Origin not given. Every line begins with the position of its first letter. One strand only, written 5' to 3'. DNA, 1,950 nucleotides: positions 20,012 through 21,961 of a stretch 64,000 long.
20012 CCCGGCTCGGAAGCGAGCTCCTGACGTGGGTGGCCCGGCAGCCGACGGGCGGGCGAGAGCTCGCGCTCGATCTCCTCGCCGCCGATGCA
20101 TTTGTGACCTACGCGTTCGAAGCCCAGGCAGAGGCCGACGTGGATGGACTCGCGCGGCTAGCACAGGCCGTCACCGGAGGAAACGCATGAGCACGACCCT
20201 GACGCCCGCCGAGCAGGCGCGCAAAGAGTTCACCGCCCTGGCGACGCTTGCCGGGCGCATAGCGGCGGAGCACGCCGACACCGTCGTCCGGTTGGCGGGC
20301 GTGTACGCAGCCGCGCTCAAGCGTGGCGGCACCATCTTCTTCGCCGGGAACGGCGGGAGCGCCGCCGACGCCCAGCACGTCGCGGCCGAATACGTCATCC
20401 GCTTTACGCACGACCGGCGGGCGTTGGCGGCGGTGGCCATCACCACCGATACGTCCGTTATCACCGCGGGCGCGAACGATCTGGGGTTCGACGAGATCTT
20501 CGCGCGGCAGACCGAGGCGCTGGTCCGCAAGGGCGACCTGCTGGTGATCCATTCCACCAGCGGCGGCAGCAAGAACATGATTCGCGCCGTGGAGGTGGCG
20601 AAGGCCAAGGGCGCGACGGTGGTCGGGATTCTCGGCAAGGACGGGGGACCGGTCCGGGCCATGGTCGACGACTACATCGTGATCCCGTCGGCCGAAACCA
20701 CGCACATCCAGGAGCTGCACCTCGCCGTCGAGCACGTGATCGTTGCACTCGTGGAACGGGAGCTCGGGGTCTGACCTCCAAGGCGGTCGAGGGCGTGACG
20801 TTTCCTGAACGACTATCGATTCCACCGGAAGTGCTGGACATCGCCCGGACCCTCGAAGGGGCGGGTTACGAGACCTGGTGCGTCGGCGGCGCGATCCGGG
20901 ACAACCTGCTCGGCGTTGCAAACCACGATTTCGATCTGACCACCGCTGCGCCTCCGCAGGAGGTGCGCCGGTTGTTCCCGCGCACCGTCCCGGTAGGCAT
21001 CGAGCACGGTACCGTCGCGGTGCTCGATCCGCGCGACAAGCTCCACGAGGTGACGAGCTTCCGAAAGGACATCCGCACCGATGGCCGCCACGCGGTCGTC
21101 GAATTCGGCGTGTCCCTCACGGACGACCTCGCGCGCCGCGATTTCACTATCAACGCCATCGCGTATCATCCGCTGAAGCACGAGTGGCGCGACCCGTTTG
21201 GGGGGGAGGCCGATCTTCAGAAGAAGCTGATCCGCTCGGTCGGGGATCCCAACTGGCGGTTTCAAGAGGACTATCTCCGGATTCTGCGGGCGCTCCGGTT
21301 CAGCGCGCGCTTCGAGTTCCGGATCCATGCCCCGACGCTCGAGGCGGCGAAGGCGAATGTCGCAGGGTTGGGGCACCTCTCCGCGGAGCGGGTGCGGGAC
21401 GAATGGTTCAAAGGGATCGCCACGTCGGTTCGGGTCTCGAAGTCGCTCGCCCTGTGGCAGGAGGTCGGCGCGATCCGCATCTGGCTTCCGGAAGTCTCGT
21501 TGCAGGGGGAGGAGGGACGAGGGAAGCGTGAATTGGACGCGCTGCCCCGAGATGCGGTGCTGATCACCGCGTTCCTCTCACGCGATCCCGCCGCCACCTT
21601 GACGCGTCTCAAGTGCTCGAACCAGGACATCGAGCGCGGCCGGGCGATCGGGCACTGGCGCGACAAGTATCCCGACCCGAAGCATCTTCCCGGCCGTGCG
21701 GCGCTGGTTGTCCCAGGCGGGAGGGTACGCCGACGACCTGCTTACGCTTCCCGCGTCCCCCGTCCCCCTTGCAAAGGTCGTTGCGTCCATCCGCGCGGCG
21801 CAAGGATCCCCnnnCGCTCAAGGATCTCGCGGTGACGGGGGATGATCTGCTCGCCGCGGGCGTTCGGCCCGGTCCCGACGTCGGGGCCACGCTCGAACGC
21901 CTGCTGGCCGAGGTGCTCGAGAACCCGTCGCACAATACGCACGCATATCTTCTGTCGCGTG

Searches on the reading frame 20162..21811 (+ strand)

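Call 34: search_protein_families(library=pfam, proteins=[window:20162-21811:+], max_evalue=0.00001)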
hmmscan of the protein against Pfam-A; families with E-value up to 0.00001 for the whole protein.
window:20162-21811:+ (550 aa): 1 family
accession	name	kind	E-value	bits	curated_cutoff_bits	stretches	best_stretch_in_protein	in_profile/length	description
PF01743.26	PolyA_pol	-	2.3e-30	106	23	1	239-358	2-126/126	Poly A polymerase head domain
